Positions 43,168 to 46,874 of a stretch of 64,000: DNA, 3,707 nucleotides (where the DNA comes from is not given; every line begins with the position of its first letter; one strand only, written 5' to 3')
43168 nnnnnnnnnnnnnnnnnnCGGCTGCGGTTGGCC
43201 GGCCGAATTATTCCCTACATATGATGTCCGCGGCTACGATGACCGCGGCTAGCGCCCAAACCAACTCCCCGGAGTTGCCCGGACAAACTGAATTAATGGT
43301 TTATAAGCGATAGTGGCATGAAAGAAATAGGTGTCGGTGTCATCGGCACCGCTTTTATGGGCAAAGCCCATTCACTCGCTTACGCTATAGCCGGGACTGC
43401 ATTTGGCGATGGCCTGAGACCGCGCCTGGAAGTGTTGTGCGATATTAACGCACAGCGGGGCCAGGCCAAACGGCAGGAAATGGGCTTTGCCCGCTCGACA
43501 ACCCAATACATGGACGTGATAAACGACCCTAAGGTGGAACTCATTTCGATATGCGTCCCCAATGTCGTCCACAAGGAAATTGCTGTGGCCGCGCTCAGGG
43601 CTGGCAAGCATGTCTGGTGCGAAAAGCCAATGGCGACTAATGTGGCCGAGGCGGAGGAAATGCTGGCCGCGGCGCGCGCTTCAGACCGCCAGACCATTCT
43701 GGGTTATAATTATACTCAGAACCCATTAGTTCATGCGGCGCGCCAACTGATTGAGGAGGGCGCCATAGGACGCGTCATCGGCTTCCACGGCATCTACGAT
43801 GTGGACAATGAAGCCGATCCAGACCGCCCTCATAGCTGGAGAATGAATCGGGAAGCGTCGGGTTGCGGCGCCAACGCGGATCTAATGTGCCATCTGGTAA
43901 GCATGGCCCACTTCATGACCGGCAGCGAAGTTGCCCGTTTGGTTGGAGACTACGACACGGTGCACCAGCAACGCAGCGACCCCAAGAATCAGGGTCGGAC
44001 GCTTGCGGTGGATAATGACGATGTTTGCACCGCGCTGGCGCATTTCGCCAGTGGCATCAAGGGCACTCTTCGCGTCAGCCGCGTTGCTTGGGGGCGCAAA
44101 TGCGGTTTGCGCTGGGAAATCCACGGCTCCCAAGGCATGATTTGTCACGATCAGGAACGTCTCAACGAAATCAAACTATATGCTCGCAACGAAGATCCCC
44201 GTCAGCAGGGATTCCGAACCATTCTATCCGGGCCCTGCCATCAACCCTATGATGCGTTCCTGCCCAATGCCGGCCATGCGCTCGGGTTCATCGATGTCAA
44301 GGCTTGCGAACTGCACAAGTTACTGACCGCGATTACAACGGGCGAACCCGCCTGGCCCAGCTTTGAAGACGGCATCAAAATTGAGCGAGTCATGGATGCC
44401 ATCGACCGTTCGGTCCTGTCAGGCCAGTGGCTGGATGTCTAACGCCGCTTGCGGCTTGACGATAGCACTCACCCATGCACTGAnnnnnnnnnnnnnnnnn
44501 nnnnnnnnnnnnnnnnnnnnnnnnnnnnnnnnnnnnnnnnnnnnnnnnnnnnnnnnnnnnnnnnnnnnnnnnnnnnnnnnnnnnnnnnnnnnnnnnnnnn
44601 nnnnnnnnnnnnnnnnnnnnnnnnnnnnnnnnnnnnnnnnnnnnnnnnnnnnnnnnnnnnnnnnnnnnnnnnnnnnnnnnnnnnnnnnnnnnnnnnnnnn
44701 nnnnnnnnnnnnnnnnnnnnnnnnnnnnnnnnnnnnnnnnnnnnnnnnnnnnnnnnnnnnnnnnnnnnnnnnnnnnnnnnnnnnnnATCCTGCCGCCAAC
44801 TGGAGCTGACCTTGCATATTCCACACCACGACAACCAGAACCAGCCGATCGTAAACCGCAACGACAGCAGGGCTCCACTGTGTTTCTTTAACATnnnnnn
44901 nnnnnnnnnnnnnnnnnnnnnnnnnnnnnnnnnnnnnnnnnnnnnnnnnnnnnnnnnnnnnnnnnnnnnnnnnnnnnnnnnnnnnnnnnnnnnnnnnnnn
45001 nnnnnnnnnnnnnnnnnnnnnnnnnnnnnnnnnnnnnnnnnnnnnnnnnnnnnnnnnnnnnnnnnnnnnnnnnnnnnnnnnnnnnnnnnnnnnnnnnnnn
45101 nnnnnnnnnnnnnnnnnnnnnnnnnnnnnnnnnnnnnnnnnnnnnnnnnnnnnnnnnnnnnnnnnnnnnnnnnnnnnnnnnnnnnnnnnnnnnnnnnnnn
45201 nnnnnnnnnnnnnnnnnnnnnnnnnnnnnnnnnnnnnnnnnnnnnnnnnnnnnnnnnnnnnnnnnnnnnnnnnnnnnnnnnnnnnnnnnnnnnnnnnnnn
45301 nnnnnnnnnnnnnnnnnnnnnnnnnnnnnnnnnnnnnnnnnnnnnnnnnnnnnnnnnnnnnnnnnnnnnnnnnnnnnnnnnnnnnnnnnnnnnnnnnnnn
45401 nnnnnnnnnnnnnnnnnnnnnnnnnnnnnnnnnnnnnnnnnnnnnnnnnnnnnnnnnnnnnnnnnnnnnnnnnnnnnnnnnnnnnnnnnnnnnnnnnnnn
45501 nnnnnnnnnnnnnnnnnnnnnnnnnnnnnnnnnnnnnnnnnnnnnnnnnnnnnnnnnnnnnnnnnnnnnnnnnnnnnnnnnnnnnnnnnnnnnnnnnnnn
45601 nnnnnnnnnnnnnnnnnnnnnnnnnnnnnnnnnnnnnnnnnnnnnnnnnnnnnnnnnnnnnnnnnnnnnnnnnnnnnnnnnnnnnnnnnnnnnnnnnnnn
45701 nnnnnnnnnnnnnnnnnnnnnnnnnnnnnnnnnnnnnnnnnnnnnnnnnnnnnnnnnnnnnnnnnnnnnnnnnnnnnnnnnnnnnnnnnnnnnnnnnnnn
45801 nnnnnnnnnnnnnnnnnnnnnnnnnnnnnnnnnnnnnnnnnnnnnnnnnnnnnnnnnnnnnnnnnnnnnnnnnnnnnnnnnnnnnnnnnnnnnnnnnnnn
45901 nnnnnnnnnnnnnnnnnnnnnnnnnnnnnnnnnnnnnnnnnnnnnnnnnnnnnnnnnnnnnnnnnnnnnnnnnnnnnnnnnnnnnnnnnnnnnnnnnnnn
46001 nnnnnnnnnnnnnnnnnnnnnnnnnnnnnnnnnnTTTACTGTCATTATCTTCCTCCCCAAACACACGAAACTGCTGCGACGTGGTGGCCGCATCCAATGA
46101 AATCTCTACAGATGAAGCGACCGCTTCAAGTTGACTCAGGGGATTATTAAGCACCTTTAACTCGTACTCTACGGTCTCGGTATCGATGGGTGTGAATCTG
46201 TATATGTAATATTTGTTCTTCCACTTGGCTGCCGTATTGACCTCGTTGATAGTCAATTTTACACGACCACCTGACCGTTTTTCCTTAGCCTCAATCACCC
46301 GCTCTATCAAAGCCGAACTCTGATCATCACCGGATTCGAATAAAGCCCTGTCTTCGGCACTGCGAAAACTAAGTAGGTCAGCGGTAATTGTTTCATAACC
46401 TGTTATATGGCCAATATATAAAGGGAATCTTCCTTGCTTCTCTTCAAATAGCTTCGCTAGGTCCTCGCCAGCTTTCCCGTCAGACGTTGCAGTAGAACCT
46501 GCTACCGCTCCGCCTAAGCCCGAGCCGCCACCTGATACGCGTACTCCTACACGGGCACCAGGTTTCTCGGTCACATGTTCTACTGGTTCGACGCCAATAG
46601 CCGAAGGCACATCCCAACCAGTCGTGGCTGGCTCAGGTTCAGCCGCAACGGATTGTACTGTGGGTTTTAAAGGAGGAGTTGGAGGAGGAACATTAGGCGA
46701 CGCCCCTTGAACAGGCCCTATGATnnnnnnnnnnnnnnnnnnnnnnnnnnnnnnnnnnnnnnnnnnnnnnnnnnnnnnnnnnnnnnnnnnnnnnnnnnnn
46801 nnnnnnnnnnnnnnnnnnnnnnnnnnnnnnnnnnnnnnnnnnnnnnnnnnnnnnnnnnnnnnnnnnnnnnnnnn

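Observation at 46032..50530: Giant single-polypeptide GHKL ATPase with a DUF3883 nuclease-like domain (about 1424 aa when restored): candidate defence or conflict gene carried by the transposon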

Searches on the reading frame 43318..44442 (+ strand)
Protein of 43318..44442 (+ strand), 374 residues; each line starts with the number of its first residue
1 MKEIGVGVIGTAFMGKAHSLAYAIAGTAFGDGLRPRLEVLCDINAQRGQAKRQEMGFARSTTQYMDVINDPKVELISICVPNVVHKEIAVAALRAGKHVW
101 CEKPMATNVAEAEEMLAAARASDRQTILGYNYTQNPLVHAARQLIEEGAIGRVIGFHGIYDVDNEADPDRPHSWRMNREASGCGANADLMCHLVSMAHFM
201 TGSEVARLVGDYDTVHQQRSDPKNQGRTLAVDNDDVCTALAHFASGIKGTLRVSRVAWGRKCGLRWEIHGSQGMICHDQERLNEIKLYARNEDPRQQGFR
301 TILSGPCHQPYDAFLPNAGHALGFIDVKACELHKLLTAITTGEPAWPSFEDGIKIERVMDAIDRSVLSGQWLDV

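Call 21: search_protein_families(library=pfam, proteins=[window:43318-44442:+], max_evalue=0.01)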
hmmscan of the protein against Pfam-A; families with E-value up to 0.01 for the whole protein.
window:43318-44442:+ (374 aa): 4 families
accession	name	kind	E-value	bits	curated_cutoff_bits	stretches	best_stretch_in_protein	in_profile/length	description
PF22725.1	GFO_IDH_MocA_C3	-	2.6e-29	102.2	27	1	139-275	2-123/124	GFO/IDH/MocA C-terminal domain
PF01408.29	GFO_IDH_MocA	-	5.9e-25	88.7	24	1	4-129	1-119/120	Oxidoreductase family, NAD-binding Rossmann fold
PF02894.22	GFO_IDH_MocA_C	-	6.3e-18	65.8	22.9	1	142-373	1-217/218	Oxidoreductase family, C-terminal alpha/beta domain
PF22685.1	Gal80p_C-like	-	0.0063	17.1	29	0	136-275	1-148/152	Gal80p, C-terminal domain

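Call 56: list_cluster_members(proteins=[window:43318-44439:+, window:44913-45887:-, window:51201-51404:-, window:51404-51604:-, window:42379-43182:+])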
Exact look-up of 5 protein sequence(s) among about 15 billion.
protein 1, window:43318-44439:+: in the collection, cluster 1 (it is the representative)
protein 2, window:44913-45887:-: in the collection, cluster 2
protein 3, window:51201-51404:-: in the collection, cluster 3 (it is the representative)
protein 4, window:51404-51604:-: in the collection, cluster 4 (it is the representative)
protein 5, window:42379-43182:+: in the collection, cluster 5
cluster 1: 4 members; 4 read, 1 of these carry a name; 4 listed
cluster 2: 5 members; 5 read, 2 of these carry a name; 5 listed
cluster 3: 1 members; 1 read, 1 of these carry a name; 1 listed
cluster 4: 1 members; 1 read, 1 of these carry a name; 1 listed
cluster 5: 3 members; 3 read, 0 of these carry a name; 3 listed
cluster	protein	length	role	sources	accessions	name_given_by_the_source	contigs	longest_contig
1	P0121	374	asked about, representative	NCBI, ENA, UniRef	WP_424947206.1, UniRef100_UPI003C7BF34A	Gfo/Idh/MocA family protein [Candidatus Spongiihabitans sp.] | Gfo/Idh/MocA family protein n=1 Tax=Candidatus Spongiihabitans sp. TaxID=3101308 ...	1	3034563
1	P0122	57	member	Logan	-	-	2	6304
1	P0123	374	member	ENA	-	-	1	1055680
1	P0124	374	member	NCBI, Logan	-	-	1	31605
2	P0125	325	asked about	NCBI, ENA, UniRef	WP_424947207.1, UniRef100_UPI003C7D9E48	IS30 family transposase [Candidatus Spongiihabitans sp.] | IS30 family transposase n=1 Tax=Candidatus Spongiihabitans sp. TaxID=3101308 ...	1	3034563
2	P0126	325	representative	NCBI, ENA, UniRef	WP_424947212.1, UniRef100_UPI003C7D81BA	IS30 family transposase [Candidatus Spongiihabitans sp.] | IS30 family transposase n=1 Tax=Candidatus Spongiihabitans sp. TaxID=3101308 ...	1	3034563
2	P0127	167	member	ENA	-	-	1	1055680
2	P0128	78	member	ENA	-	-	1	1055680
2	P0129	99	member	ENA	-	-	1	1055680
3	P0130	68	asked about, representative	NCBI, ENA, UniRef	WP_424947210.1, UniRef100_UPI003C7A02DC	type II toxin-antitoxin system HicA family toxin [Candidatus Spongiihabitans sp.] | type II toxin-antitoxin system HicA family toxin n=1 Tax=Candidatus Spongiihabitans sp. ...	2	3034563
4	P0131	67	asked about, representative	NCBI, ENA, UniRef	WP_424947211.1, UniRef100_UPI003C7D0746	type II toxin-antitoxin system HicB family antitoxin [Candidatus Spongiihabitans sp.] | type II toxin-antitoxin system HicB family antitoxin n=1 Tax=Candidatus Spongiihabitans ...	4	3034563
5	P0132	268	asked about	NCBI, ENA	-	-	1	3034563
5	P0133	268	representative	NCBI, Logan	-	-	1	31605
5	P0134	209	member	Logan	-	-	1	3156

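Call 66: find_encoding_contigs(protein=P0124, flank=10000, max_places=3)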
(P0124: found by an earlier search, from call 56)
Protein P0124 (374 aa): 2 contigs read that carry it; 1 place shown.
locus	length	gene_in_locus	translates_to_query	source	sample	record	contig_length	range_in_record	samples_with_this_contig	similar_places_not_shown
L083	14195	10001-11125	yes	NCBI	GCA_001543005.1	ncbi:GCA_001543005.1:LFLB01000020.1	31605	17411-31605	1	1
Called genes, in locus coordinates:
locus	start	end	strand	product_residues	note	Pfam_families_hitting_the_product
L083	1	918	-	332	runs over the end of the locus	PF01408:GFO_IDH_MocA, PF02894:GFO_IDH_MocA_C, PF22725:GFO_IDH_MocA_C3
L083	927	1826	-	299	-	PF01261:AP_endonuc_2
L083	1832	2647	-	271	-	PF04962:KduI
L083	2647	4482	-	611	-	PF02776:TPP_enzyme_N, PF00205:TPP_enzyme_M, PF02775:TPP_enzyme_C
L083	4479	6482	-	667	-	PF00294:PfkB, PF09863:DUF2090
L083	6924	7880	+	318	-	PF00532:Peripla_BP_1, PF13407:Peripla_BP_4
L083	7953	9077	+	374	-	PF02653:BPD_transp_2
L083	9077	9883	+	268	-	PF00005:ABC_tran, PF13304:AAA_21 (faint)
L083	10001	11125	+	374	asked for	PF01408:GFO_IDH_MocA, PF22725:GFO_IDH_MocA_C3, PF02894:GFO_IDH_MocA_C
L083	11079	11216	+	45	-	-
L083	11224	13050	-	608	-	PF00009:GTP_EFTU, PF01926:MMR_HSR1 (weak), PF22042:EF-G_D2 (weak), PF03144:GTP_EFTU_D2, PF00679:EFG_C, PF21018:BipA_C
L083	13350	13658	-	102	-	PF00076:RRM_1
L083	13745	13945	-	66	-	PF00313:CSD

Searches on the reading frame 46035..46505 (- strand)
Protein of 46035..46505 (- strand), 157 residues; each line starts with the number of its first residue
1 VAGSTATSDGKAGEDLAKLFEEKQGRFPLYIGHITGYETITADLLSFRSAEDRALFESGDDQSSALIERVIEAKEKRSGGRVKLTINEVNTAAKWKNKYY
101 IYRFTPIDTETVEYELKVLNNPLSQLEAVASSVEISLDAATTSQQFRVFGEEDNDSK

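Call 50: search_protein_families(library=pfam, alignment_id=A5, max_evalue=0.01)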
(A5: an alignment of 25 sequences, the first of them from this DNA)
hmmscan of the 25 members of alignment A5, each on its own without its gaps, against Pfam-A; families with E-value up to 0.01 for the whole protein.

A. member 1, seq(157 aa): 1 family
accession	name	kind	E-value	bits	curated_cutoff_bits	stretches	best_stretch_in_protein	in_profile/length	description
PF13020.12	NOV_C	-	0.00019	21.9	22.1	1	60-105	41-80/91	Protein NO VEIN, C-terminal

B. families by the number of members that match (of 25 scanned): 1 family
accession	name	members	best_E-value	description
PF13020.12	NOV_C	25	1.2e-12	Protein NO VEIN, C-terminal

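Call 60: predict_structure(alignment_id=A5)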
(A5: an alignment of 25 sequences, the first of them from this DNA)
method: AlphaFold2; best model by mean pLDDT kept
length: 157 residues; sequences in the alignment: 25
mean_pLDDT: 84.4   pTM: 0.73
mean pLDDT of the five models: 84.4, 82.8, 82.7, 81.3, 79.4
residues with pLDDT >= 90: 82; 70-90: 46; 50-70: 22; < 50: 7
segments of 3 or more residues with pLDDT < 50: 1-7
pLDDT, mean of each block of 10 residues (from residue 1): 51 94 97 68 96 95 95 88 88 95 91 93 78 67 83 65
secondary structure, 60 per line:
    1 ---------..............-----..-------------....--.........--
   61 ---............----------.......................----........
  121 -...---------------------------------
elements in order: H10-23 E44-47 H50-58 E67-75 H86-98 E99-108 E113-120

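Call 63: fold_search(model_id=the predicted structure, library=pdb)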
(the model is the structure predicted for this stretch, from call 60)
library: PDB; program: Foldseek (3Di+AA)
matches with E <= 10: 270; with E <= 0.001: 0
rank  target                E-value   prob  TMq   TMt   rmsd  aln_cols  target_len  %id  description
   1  9qcc_M                4.8e-02  0.90  0.38  0.17   7.0       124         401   14  Activated XauSPARDA filament assembly with bound dsDNA substrate (released 2025-12-17)
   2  7zrz_AP1              5.5e-02  0.89  0.36  0.32   4.5       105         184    8  Structure of the human tRNA splicing endonuclease defines substrate recognition (released 2023-05-17)
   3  3p1z_D                5.5e-02  0.60  0.32  0.28   6.0       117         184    8  Crystal structure of the Aperopyrum pernix RNA splicing endonuclease (released 2011-08-10)
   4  8hmz_B                6.2e-02  0.91  0.39  0.26   4.9       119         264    8  Cryo-EM structure of the human post-catalytic TSEN/pre-tRNA complex (released 2023-04-19)
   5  8hmy_B                7.1e-02  0.90  0.40  0.26   5.2       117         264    8  Cryo-EM structure of the human pre-catalytic TSEN/pre-tRNA complex (released 2023-04-19)
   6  3p1z_B                1.2e-01  0.69  0.35  0.31   5.2       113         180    5  Crystal structure of the Aperopyrum pernix RNA splicing endonuclease (released 2011-08-10)
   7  3ajv_D                1.2e-01  0.44  0.31  0.28   5.9       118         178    4  Splicing endonuclease from Aeropyrum pernix (released 2010-11-17)
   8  2wcw_D                1.3e-01  0.98  0.47  0.58   3.6       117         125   12  1.6A resolution structure of Archaeoglobus fulgidus Hjc, a Holliday junction resolvase from an archaeal hyperthermophi (released 2009-03-24)
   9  4ocm_B                1.3e-01  0.30  0.26  0.24  11.1       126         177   13  Crystal Structure of the Rpn8-Rpn11 MPN domain heterodimer, crystal form Ib (released 2014-01-29)
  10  5cw4_D                1.4e-01  0.20  0.23  0.17   6.0        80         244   11  Structure of CfBRCC36-CfKIAA0157 complex (Selenium Edge) (released 2015-09-16)
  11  2wcz_A                1.6e-01  0.91  0.42  0.52   3.5       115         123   10  1.6A resolution structure of Archaeoglobus fulgidus Hjc, a Holliday junction resolvase from an archaeal hyperthermophi (released 2009-03-24)
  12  2wj0_A                1.6e-01  0.87  0.41  0.50   4.3       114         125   11  Crystal structures of Holliday junction resolvases from Archaeoglobus fulgidus bound to DNA substrate (released 2009-05-26)
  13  7uxa_A                1.7e-01  0.80  0.40  0.29   4.4       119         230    8  Human tRNA Splicing Endonuclease Complex bound to pre-tRNA-ARG (released 2023-02-08)
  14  2wiw_B                1.8e-01  0.94  0.44  0.53   3.3       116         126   11  Crystal structures of Holliday junction resolvases from Archaeoglobus fulgidus bound to DNA substrate (released 2009-05-26)
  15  2wiz_A                1.9e-01  0.92  0.42  0.52   3.4       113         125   11  Crystal structures of Holliday junction resolvases from Archaeoglobus fulgidus bound to DNA substrate (released 2009-05-26)
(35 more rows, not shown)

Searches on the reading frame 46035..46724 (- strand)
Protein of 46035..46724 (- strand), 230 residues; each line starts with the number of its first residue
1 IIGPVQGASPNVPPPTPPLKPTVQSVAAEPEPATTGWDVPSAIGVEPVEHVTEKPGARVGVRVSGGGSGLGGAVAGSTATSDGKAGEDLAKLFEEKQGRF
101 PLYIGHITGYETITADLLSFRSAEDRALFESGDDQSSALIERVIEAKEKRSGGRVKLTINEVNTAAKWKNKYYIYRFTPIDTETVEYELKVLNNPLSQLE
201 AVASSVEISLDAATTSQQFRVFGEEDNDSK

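Call 82: search_protein_families(library=padloc, proteins=[window:46035-46724:-], max_evalue=0.001)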
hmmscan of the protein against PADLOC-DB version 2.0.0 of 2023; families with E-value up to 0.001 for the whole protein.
window:46035-46724:- (230 aa): 2 families
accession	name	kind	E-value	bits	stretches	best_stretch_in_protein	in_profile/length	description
PDLC03964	TmtA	-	8.9e-08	28.6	1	97-211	1440-1535/1538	-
PDLC03965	TmtA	-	9.1e-05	18.6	1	14-212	1173-1358/1370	-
